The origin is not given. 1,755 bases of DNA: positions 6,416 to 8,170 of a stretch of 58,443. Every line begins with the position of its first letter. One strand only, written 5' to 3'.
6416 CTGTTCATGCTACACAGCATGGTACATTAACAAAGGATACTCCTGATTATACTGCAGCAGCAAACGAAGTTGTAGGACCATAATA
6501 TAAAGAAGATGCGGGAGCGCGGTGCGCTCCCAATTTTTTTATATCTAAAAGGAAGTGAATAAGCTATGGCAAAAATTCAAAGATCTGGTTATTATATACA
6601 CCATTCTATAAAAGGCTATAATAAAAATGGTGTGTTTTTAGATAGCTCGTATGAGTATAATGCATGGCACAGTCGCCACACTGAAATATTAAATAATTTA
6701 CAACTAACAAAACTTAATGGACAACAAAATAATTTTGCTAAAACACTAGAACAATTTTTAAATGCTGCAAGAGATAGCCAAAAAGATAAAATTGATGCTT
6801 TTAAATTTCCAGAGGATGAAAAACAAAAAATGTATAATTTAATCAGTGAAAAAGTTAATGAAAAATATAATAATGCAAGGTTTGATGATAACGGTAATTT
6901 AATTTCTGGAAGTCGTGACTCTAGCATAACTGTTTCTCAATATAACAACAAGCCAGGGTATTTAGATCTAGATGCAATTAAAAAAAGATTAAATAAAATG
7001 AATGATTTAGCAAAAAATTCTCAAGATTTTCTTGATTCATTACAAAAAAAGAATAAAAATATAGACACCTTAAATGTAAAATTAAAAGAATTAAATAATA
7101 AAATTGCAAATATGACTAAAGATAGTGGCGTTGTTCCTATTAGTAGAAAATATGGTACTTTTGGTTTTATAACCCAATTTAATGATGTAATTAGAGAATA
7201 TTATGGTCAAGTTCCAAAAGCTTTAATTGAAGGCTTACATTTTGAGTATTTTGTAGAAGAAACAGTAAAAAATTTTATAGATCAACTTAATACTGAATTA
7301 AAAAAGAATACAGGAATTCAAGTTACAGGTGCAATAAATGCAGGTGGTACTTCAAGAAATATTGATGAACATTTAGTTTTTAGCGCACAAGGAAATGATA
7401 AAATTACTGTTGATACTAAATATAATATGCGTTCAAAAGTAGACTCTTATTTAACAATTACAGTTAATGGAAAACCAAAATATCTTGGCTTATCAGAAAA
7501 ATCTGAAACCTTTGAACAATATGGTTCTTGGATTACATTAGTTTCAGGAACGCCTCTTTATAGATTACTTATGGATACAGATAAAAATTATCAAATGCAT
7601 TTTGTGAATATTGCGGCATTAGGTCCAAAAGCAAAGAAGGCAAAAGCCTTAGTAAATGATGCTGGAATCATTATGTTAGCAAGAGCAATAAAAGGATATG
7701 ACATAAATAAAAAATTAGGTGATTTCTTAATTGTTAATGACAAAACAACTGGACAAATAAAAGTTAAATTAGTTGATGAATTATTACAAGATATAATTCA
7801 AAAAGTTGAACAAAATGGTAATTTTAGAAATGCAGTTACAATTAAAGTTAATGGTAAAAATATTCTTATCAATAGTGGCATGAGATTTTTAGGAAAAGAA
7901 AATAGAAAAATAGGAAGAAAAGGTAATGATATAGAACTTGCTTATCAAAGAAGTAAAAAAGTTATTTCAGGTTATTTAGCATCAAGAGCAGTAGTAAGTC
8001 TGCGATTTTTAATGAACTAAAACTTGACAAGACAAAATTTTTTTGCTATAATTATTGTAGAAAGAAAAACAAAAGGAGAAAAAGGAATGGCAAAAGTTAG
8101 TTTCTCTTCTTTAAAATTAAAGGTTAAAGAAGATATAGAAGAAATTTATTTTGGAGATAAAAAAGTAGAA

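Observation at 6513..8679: Compositionally foreign insert between major tail protein and tape measure: very AT-rich unknown gene plus a promoter-gene-terminator moron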

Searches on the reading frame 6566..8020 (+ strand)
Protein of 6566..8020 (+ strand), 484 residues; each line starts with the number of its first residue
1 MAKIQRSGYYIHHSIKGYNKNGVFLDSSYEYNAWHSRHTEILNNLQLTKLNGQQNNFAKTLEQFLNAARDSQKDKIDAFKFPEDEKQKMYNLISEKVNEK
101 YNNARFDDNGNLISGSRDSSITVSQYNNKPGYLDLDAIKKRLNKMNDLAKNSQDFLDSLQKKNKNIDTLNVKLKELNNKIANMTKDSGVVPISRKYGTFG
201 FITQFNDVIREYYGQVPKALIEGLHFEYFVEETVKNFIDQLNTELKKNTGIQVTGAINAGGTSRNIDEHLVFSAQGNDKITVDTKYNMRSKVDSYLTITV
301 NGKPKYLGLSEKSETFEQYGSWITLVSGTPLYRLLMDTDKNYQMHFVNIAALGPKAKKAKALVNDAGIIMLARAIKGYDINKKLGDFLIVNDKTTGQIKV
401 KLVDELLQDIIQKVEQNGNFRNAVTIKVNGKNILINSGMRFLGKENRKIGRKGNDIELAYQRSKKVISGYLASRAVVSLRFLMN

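Call 7: search_protein_families(library=phrogs, proteins=[window:6566-8020:+], max_evalue=0.01)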
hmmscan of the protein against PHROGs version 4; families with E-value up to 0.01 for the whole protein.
window:6566-8020:+ (484 aa): 0 families

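Call 8: search_protein_families(library=pfam, proteins=[window:6566-8020:+], max_evalue=0.1)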
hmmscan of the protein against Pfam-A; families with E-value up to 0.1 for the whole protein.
window:6566-8020:+ (484 aa): 1 family
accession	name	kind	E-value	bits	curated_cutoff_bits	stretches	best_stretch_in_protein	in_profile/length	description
PF05911.16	FPP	-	0.061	12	40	1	37-185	605-741/871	Filament-like plant protein, long coiled-coil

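Call 10: search_dna_similar(query=window:6566-8020:+, collection=phages, mode=protein, max_rows=30, max_evalue=0.001)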
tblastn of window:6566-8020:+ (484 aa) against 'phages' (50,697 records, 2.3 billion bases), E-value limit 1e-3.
No match.

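Call 11: find_homologous_proteins(query=window:6566-8020:+, max_evalue=0.001)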
Query window:6566-8020:+ (484 aa): 9 proteins with E <= 0.001 among 8000 candidates.
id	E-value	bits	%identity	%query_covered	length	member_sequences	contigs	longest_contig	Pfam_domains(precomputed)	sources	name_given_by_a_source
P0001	6.2e-295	996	93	100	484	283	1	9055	-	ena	-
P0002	2.4e-291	984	92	100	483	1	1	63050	-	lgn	-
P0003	8.6e-291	982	92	100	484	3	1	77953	-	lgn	-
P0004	3.7e-290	980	92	100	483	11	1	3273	-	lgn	-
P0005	5.0e-290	980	91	100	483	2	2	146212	-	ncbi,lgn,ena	-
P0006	3.5e-289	977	92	100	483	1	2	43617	-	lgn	-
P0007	1.8e-288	975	91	100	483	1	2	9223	-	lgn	-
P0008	3.6e-288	974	91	100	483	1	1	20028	-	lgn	-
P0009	3.0e-284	961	90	100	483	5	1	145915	-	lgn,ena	-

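Call 19: find_encoding_contigs(protein=P0005, flank=10000, max_places=4)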
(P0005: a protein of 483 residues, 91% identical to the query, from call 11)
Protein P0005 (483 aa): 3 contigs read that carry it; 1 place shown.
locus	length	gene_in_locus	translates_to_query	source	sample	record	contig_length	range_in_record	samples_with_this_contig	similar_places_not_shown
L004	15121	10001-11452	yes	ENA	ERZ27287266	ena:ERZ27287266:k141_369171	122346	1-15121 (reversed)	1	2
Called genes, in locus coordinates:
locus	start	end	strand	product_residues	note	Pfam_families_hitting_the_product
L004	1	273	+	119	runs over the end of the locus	-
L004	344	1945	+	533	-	-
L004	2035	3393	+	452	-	PF27290:YonD_N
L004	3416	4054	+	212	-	-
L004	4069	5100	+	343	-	PF27364:YonB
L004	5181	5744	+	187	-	-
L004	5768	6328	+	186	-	-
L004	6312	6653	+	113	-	-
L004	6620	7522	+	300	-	-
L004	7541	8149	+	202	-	PF27256:YomW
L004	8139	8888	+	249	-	PF27211:YomV_2nd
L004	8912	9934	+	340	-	PF27173:YomU_Tube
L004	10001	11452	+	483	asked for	-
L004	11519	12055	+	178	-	-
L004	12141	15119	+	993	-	?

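Call 35: predict_structure(protein=window:6566-8020:+)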
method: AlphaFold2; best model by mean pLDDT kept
length: 484 residues; sequences in the alignment: 1
mean_pLDDT: 34.3   pTM: 0.24
mean pLDDT of the five models: 34.3, 32.3, 31.6, 30.0, 27.4
residues with pLDDT >= 90: 0; 70-90: 0; 50-70: 4; < 50: 480
segments of 3 or more residues with pLDDT < 50: 1-82, 84-90, 92-174, 176-407, 409-484
pLDDT, mean of each block of 10 residues (from residue 1): 23 31 33 34 31 35 44 40 48 46 44 41 36 42 43 43 40 44 30 28 39 36 31 37 34 27 25 27 30 31 31 27 26 29 28 26 24 26 32 32 46 42 33 33 28 42 42 29 24
secondary structure, 60 per line:
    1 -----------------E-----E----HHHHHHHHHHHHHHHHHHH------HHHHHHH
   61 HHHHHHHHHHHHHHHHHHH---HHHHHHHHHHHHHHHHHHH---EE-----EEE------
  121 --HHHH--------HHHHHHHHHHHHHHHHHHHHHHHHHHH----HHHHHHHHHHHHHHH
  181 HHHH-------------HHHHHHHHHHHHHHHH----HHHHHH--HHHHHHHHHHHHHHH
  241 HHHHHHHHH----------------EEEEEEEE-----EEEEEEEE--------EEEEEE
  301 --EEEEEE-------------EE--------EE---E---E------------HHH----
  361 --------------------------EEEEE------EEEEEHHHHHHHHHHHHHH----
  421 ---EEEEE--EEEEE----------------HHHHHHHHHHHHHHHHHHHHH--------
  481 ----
elements in order: H29-47 H54-79 H83-101 E112-114 H123-126 H135-161 H166-184 H198-213 H218-223 H226-249 E266-273 E279-286 E295-300 E303-308 E387-391 E398-402 H403-416 E424-428 E431-435 H452-472

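Call 44: search_protein_representatives(protein=window:6566-8020:+)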
Query: 484 residues. Proteins with E-value up to 0.001 (for the whole library): 31; up to 1e-10: 6; up to 1e-30: 2. The best 31 are listed.
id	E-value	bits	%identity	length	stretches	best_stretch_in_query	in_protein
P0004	1.2e-290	980.3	93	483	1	1-484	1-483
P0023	1.0e-32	130.2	31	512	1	10-482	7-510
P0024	1.0e-15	74.1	91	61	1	439-484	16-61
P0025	1.3e-12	63.9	27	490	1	8-430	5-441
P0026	7.8e-12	61.3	25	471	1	7-433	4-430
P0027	9.4e-11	57.8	27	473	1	8-440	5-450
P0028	4.6e-10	55.5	24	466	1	7-438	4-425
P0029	8.0e-10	54.7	27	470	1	8-416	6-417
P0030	1.3e-09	54.0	28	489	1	8-433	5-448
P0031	2.7e-09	53.0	24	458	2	8-421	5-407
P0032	5.5e-09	52.0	25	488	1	8-436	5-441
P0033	8.4e-09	51.3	28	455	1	8-413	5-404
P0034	1.2e-08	50.9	28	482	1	7-433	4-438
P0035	1.7e-08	50.3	29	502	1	186-416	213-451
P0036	1.8e-07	47.0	26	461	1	7-420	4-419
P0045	3.4e-05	39.5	27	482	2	323-428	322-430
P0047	1.6e-04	37.2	27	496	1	8-412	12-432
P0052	5.7e-04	35.4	25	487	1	8-442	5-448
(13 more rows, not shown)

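Call 47: search_solved_structures(query=A1, max_evalue=10, show_alignments=2)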
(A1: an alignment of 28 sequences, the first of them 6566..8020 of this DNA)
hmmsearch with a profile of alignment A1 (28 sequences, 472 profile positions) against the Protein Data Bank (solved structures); distinct sequences matched with E-value up to 10: 44.
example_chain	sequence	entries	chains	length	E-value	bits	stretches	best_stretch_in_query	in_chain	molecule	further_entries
4zry_B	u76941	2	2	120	0.0048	19.2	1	90-185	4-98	Keratin, type II cytoskeletal 1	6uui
3tnu_B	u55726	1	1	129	0.0063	18.9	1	90-186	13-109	Keratin, type II cytoskeletal 5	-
6jfv_B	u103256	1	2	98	0.019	17.3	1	114-187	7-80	Keratin, type II cytoskeletal 5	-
8qae_A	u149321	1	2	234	0.02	17.2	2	89-214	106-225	sc-apCC-6-SLLA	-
5t58_N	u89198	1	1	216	0.025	16.9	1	49-183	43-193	KLLA0C15939p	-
9r1o_A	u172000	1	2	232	0.03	16.6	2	131-236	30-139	sc-apCC-6-DPH-NR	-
8fjg_A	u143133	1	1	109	0.057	15.7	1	86-185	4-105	H12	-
5mq9_A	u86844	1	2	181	0.081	15.2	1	12-163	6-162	Uncharacterized protein YacP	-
6fia_A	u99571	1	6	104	0.1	14.9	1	118-206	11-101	LINE-1 retrotransposable element ORF1 protein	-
4tko_B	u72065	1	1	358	0.12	14.7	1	29-182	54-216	EmrA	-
5mq8_A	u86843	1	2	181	0.17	14.1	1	12-145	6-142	Uncharacterized protein YacP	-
5xg2_A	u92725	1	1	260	0.2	13.9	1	49-183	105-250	Chromosome partition protein Smc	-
8qbr_A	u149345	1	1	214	0.24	13.7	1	59-208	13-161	Membrane-associated protein Vipp1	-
8qbv_A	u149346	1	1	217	0.25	13.6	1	59-208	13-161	Membrane-associated protein Vipp1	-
8qbw_A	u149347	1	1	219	0.25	13.6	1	59-208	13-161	Phage shock protein A, PspA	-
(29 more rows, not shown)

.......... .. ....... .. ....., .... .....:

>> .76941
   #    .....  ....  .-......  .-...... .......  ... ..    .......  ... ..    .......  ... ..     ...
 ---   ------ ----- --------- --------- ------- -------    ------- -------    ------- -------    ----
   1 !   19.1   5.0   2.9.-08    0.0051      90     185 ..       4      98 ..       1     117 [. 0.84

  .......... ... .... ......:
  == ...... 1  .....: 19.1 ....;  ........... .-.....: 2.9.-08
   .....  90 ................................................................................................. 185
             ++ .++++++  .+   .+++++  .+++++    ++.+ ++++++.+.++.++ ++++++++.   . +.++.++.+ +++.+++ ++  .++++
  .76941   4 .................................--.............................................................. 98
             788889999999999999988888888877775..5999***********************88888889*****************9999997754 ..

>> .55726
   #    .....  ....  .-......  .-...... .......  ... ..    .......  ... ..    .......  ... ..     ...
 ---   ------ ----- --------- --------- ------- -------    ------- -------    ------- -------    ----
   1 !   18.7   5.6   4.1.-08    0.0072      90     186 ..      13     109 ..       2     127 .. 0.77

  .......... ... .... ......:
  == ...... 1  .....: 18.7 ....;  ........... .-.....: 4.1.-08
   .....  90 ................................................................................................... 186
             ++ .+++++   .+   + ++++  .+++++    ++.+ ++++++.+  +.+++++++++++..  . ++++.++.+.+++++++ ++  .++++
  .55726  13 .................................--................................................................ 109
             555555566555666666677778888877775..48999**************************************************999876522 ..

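Call 48: find_encoding_contigs(protein=P0026, flank=7000, max_places=2)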
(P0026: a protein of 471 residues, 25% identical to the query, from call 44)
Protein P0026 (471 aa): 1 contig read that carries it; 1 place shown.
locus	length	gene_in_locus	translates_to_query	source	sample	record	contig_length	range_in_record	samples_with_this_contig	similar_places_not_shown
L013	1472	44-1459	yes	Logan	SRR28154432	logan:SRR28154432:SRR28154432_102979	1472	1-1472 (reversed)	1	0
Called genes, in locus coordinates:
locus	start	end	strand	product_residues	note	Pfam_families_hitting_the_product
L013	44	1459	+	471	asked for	-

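Call 49: find_encoding_contigs(protein=P0045, flank=7000, max_places=2)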
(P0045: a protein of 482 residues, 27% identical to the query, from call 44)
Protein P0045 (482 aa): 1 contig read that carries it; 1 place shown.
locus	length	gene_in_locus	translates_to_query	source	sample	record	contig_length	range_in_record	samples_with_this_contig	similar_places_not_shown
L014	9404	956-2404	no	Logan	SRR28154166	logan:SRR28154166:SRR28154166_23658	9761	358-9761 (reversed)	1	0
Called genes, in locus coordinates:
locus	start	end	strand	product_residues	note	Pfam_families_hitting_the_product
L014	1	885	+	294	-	?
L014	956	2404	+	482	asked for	-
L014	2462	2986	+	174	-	-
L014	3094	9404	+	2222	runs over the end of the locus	?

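Call 56: predict_structure(alignment_id=A1)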
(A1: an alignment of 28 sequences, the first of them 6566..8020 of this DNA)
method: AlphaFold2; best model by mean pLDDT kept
length: 484 residues; sequences in the alignment: 28
mean_pLDDT: 74.1   pTM: 0.71
mean pLDDT of the five models: 74.1, 70.9, 68.8, 66.1, 66.0
residues with pLDDT >= 90: 23; 70-90: 304; 50-70: 124; < 50: 33
segments of 3 or more residues with pLDDT < 50: 1-3, 194-196, 254-276
pLDDT, mean of each block of 10 residues (from residue 1): 58 87 73 61 66 78 82 54 76 79 73 65 74 78 88 81 82 86 65 55 81 74 83 75 62 48 39 47 55 58 68 77 85 83 89 86 87 80 78 86 85 74 86 86 86 71 85 88 62
secondary structure, 60 per line:
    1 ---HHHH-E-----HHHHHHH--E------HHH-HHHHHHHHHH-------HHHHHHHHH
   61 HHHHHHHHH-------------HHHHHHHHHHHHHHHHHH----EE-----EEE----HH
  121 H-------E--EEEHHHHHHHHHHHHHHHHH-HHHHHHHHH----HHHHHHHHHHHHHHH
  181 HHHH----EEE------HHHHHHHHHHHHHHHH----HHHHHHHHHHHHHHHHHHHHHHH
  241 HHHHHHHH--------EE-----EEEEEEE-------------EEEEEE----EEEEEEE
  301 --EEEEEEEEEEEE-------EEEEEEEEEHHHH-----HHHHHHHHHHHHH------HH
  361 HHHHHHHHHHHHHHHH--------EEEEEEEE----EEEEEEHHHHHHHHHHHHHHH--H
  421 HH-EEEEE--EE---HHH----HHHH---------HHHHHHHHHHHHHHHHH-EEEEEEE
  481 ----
elements in order: H4-7 H15-21 H35-44 H52-69 H83-100 E112-114 E132-134 H135-151 H153-161 H166-184 E189-191 H198-213 H218-248 E264-270 E284-289 E294-300 E303-314 E322-330 H331-334 H340-352 H359-376 E385-392 E397-402 H403-417 E424-428 H443-446 H456-472 E474-480

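Call 80: fold_search(model_id=the predicted structure, library=viral)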
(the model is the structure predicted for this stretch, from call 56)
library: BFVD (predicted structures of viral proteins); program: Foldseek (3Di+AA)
matches with E <= 10: 226; with E <= 0.001: 3
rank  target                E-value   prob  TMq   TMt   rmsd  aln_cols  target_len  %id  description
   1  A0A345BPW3            1.4e-14  1.00  0.49  0.49  12.6       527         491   17  (no name in the UniProt tables at hand)
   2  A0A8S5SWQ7            2.7e-09  1.00  0.36  0.36  12.1       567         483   12  Uncharacterized protein [Siphoviridae sp. ctZHD14]
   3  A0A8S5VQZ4            9.5e-07  1.00  0.37  0.35  11.7       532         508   12  (no name in the UniProt tables at hand)
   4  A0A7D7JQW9            7.2e-03  0.77  0.17  0.23  16.1       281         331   13  (no name in the UniProt tables at hand)
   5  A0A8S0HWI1            2.0e-02  0.75  0.22  0.32  13.8       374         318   12  (no name in the UniProt tables at hand)
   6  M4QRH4                2.2e-02  0.90  0.21  0.41  13.3       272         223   14  (no name in the UniProt tables at hand)
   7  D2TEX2                3.3e-02  0.28  0.11  0.08  14.8       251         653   13  (no name in the UniProt tables at hand)
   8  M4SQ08                3.5e-02  0.44  0.18  0.22  16.5       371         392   13  (no name in the UniProt tables at hand)
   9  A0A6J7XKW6            5.3e-02  0.38  0.15  0.18  15.5       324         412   11  Uncharacterized protein [uncultured Caudovirales phage]
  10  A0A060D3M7            7.6e-02  0.18  0.11  0.19  19.4       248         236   10  ORF20 [Bovine gammaherpesvirus 6]
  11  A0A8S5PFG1            7.9e-02  0.20  0.14  0.17  17.6       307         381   13  Antitoxin [Siphoviridae sp. ctvNP11]
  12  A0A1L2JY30            8.8e-02  0.30  0.11  0.20  12.2       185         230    9  Holliday junction resolvase RecU [Aeribacillus phage AP45]
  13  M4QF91                1.0e-01  0.47  0.19  0.21  14.8       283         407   12  Uncharacterized protein [Synechococcus phage S-CAM1]
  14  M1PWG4                1.4e-01  0.41  0.12  0.29  13.8       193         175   11  (no name in the UniProt tables at hand)
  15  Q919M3                1.8e-01  0.25  0.14  0.18  17.6       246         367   17  CUN054 putative alk-exo DNA processing exonuclease, similar to AcMNPV ORF133 [Culex nigripalpus nucleopolyhedrovirus (isolate Florida/1997)]
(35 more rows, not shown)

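Call 81: fold_search(model_id=the predicted structure, library=pdb)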
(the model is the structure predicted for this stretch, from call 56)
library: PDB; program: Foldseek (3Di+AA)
matches with E <= 10: 136; with E <= 0.001: 1
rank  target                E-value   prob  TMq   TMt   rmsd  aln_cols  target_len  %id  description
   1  1sa3_A                7.1e-04  1.00  0.24  0.41   9.6       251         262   12  An asymmetric complex of restriction endonuclease MspI on its palindromic DNA recognition site (released 2004-09-07)
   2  2fkc_A                3.8e-03  0.99  0.22  0.39  11.9       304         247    9  Crystal Form I of Pre-Reactive Complex of Restriction Endonuclease HinP1I with Cognate DNA and Calcium Ion (released 2006-02-21)
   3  1ynm                  1.2e-02  0.90  0.18  0.31   9.2       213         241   12  Crystal structure of restriction endonuclease HinP1I (released 2005-05-03)
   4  5fdk_B                3.1e-01  0.21  0.12  0.28  13.6       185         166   11  Crystal structure of RecU(D88N) in complex with palindromic DNA duplex (released 2016-12-07)
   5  5eaw_A                3.8e-01  0.12  0.12  0.06  14.7       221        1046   10  Crystal structure of Dna2 nuclease-helicase (released 2015-11-18)
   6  6irv_A                4.4e-01  0.21  0.16  0.16  20.7       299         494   12  Crystal structure of the human cap-specific adenosine methyltransferase (released 2018-12-05)
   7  5eax_A                4.9e-01  0.08  0.09  0.05  14.8       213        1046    8  Crystal structure of Dna2 in complex with an ssDNA (released 2015-11-18)
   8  1zp7_A                5.7e-01  0.14  0.12  0.29  12.2       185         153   11  The structure of Bacillus subtilis RecU Holliday junction resolvase and its role in substrate selection and sequence s (released 2005-09-20)
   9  6irx                  5.7e-01  0.06  0.15  0.15  23.0       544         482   10  Crystal structure of the zebrafish cap-specific adenosine methyltransferase (released 2018-12-05)
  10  1zp7_B                7.0e-01  0.13  0.12  0.29  11.7       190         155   12  The structure of Bacillus subtilis RecU Holliday junction resolvase and its role in substrate selection and sequence s (released 2005-09-20)
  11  5ean_A                7.3e-01  0.12  0.12  0.06  15.9       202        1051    9  Crystal structure of Dna2 in complex with a 5' overhang DNA (released 2015-11-18)
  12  7sb2_A                8.6e-01  0.03  0.09  0.13  25.2       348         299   11  Structure of the periplasmic domain of GldM from Capnocytophaga canimorsus (released 2022-03-23)
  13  8a4c_A                9.5e-01  0.11  0.14  0.26  10.7       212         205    8  Structure of human Rep15:Rab3B complex. (released 2022-08-10)
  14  8hf6_A                1.1e+00  0.03  0.09  0.08  29.7       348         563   12  Cryo-EM structure of nucleotide-bound ComA E647Q mutant (released 2023-10-04)
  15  1ob9                  1.2e+00  0.06  0.09  0.25  12.2       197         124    9  Holliday Junction Resolving Enzyme (released 2004-10-15)
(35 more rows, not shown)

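Call 90: search_protein_families(library=padloc, proteins=[window:6566-8020:+], max_evalue=1)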
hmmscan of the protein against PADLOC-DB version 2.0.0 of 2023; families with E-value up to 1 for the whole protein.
window:6566-8020:+ (484 aa): 0 families

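Call 95: find_related_loci(query=A4, collection=viral_contigs, flank=6000)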
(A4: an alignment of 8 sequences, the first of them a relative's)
Query A4 (466 aa) in viral_contigs; peptide patterns used: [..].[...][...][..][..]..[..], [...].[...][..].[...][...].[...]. (x = any residue, [..] = any of these).
124 stretches matched a pattern, but none encodes a relative of the query by tblastn (E <= 1e-3).

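Call 97: find_encoding_contigs(protein=P0035, flank=6000, max_places=1)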
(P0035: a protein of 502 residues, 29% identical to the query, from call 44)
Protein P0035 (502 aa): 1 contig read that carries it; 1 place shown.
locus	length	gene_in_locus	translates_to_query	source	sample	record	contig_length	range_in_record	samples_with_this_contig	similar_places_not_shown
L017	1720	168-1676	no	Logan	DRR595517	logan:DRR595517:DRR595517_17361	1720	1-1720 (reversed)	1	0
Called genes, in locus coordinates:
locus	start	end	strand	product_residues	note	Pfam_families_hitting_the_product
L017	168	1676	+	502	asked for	-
